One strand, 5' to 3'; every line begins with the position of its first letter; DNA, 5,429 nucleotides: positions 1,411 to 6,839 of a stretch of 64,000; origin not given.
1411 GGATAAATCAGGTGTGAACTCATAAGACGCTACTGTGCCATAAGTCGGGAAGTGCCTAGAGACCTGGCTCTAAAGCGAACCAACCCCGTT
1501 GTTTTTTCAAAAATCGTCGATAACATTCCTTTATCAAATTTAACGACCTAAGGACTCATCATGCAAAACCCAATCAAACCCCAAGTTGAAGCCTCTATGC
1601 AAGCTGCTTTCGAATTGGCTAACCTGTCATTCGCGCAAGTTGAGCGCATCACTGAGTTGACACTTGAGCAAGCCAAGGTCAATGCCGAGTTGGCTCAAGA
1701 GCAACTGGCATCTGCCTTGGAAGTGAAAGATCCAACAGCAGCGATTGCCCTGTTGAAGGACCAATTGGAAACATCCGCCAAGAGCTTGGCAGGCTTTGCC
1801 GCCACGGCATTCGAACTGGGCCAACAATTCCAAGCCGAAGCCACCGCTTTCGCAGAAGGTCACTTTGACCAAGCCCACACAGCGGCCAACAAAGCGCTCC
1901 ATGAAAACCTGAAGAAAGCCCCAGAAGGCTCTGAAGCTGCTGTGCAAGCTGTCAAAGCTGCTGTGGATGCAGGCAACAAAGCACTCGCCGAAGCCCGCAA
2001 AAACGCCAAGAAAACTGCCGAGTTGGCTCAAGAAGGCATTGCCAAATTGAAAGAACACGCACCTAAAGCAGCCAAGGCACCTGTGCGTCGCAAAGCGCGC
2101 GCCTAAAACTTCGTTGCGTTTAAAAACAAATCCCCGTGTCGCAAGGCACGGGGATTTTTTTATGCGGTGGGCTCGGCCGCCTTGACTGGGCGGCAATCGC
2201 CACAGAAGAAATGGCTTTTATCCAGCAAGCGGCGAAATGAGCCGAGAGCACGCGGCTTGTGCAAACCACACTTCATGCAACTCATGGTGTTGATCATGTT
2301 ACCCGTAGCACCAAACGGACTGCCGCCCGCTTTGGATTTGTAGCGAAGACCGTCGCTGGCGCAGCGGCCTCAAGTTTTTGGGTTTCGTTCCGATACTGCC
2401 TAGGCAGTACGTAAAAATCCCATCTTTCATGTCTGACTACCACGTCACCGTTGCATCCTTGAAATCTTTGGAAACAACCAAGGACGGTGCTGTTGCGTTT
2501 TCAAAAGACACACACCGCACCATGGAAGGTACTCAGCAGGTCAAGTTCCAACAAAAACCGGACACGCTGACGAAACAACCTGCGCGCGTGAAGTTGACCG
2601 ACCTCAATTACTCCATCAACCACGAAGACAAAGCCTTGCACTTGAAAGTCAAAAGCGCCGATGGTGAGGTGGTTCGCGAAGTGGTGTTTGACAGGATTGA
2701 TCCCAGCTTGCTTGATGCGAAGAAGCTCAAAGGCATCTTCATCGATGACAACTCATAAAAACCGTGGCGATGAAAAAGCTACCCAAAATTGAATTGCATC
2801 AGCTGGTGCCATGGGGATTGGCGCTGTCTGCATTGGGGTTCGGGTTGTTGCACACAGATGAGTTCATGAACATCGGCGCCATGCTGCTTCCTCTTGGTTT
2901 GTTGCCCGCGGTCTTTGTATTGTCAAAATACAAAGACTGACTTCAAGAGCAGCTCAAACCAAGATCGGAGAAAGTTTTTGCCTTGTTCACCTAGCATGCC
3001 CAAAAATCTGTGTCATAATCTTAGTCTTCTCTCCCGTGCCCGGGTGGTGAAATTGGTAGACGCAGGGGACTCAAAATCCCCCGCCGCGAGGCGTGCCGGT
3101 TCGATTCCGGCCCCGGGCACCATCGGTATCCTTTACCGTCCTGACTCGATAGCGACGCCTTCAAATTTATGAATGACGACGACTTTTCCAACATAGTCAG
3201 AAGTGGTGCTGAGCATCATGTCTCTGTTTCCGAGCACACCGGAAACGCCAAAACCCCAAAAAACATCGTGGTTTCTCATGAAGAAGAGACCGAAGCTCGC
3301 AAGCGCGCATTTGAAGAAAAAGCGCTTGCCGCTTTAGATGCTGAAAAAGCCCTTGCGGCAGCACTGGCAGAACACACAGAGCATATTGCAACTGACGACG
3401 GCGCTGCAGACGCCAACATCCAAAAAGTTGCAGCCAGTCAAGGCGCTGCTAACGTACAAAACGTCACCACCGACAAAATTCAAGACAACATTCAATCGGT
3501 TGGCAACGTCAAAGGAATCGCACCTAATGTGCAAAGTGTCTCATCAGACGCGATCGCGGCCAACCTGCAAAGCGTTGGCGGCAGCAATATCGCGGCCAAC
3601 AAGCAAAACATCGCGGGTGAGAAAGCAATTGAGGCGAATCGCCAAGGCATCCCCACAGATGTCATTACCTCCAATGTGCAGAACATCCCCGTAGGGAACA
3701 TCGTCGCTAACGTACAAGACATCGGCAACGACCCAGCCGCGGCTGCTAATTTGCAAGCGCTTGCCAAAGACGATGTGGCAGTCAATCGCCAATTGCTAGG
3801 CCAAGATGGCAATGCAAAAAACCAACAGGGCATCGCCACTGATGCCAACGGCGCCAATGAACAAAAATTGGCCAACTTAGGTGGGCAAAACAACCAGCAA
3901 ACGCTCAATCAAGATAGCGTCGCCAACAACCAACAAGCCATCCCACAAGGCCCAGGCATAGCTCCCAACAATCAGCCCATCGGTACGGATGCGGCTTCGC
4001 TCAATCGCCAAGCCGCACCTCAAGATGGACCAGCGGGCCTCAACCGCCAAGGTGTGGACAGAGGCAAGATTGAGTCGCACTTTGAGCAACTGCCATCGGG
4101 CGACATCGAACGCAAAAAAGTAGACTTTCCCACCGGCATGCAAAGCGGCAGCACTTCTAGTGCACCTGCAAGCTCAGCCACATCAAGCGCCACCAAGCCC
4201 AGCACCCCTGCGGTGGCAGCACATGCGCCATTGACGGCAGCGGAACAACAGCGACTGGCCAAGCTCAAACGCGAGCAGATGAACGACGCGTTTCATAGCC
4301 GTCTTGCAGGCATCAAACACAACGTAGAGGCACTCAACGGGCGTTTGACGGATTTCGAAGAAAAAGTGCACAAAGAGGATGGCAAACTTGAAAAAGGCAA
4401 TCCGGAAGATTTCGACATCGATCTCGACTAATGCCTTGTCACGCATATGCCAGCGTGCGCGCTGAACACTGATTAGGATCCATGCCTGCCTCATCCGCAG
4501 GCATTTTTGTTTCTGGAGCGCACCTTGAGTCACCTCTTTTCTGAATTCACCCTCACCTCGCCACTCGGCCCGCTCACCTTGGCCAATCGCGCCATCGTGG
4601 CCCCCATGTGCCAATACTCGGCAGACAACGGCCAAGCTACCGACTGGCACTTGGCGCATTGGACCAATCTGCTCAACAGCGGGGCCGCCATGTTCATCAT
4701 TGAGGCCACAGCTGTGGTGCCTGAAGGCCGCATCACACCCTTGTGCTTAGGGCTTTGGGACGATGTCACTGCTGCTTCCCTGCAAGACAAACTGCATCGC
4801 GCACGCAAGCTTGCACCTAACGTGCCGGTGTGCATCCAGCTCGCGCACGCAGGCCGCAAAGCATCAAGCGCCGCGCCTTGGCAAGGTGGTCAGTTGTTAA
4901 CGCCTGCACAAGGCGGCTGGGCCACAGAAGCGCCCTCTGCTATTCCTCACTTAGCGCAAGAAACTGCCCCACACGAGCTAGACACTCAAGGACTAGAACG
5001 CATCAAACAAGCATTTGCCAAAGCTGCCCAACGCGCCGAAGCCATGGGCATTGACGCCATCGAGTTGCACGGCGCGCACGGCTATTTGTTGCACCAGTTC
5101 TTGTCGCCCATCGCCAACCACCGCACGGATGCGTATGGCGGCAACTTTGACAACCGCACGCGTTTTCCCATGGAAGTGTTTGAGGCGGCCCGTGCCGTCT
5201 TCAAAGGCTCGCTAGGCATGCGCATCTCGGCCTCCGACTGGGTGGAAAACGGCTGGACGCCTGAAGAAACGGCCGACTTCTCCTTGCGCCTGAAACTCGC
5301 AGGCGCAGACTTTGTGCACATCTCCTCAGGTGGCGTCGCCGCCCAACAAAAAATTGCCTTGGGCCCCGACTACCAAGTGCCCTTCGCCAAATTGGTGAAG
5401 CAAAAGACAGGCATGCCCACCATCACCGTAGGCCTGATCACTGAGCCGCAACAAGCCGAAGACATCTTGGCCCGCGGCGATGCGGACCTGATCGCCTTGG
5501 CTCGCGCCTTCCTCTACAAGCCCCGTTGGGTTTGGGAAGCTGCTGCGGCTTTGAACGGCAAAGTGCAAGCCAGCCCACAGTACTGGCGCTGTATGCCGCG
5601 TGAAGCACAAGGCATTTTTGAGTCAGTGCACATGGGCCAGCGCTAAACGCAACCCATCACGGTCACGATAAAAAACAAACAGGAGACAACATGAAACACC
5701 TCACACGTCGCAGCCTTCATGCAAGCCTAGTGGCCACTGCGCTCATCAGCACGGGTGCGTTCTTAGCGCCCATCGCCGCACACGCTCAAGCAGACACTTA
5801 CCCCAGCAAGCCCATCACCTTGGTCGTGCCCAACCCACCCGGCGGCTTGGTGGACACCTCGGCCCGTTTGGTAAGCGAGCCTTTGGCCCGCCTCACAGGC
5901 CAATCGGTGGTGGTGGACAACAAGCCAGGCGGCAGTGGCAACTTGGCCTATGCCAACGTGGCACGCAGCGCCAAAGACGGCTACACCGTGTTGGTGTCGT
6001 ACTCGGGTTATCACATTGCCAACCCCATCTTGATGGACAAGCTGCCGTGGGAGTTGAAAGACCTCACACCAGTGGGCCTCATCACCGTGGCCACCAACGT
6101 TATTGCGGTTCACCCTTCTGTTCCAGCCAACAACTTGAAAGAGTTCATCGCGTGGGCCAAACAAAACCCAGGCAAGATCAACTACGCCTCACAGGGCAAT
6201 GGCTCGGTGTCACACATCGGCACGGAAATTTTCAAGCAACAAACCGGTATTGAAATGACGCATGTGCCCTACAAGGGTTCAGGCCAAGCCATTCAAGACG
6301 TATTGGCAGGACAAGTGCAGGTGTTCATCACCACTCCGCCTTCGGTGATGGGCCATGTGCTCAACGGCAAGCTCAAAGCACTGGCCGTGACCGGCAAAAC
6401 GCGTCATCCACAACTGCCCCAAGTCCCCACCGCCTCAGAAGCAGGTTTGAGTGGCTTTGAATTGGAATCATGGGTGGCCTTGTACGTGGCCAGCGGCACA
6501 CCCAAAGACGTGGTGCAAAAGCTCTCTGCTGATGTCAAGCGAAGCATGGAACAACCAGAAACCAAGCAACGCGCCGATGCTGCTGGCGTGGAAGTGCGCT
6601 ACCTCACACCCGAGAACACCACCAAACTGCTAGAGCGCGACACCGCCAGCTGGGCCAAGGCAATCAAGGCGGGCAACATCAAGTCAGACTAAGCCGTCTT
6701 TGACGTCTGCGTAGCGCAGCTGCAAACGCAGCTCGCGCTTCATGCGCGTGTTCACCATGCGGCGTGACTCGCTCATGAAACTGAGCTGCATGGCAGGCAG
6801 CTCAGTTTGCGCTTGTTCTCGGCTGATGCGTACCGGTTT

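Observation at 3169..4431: Protein with 18 regular x-N-x-Q repeats: candidate beta-solenoid or functional amyloid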

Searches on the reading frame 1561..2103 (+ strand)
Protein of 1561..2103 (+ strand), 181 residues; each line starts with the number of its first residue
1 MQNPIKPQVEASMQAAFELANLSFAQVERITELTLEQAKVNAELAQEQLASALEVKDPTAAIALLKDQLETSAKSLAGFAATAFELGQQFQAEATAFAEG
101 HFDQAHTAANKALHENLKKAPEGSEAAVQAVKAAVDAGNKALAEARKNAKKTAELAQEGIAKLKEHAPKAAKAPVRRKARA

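Call 12: search_protein_families(library=pfam, proteins=[window:1561-2103:+], max_evalue=0.01)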
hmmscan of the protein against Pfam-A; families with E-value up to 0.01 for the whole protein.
window:1561-2103:+ (181 aa): 1 family
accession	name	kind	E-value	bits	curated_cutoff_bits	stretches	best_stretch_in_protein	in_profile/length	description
PF09361.15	Phasin_2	-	7.4e-09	36.2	24.9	1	10-101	8-99/100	Phasin protein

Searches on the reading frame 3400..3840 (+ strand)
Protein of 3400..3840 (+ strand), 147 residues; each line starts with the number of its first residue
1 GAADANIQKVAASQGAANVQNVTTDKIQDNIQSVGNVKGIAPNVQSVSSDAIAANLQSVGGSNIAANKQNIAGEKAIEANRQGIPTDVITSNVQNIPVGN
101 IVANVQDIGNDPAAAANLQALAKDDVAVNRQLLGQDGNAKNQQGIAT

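Call 60: predict_structure(alignment_id=A3)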
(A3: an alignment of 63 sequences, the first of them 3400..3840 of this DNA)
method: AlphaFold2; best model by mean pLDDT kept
length: 147 residues; sequences in the alignment: 63
mean_pLDDT: 65.4   pTM: 0.24
mean pLDDT of the five models: 65.4, 64.9, 59.4, 57.5, 56.5
residues with pLDDT >= 90: 0; 70-90: 34; 50-70: 111; < 50: 2
segments of 3 or more residues with pLDDT < 50: none
pLDDT, mean of each block of 10 residues (from residue 1): 62 65 63 59 65 62 61 60 66 66 60 82 82 68 59
secondary structure, 60 per line:
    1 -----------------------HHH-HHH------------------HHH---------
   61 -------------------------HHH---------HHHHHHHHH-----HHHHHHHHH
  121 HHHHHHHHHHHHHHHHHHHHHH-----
elements in order: H98-106 H112-142

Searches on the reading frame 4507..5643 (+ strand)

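Call 12: search_protein_families(library=pfam, proteins=[window:4507-5643:+], max_evalue=0.01)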
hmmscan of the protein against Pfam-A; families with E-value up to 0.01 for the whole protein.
window:4507-5643:+ (379 aa): 2 families
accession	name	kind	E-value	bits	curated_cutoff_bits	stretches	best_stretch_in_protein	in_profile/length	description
PF00724.26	Oxidored_FMN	-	2.7e-59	201.6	27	1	20-348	8-338/342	NADH:flavin oxidoreductase / NADH oxidase family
PF01207.24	Dus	-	0.0067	16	20.4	0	295-361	177-243/311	Dihydrouridine synthase (Dus)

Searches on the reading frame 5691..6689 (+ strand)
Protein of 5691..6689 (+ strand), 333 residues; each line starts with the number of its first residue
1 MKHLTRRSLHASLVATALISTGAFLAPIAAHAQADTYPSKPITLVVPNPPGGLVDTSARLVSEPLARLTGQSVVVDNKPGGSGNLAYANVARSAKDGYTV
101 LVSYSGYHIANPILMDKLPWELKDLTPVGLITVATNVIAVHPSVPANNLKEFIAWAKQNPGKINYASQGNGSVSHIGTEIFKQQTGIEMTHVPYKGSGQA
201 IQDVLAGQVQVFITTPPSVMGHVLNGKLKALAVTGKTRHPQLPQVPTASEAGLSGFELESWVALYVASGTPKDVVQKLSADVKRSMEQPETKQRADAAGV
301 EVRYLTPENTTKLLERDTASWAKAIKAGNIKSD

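Call 12: search_protein_families(library=pfam, proteins=[window:5691-6689:+], max_evalue=0.01)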
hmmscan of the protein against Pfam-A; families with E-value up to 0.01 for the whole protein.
window:5691-6689:+ (333 aa): 1 family
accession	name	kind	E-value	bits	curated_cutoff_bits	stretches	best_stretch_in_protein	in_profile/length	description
PF03401.19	TctC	-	1.1e-71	242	27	1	58-328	2-272/274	Tripartite tricarboxylate transporter family receptor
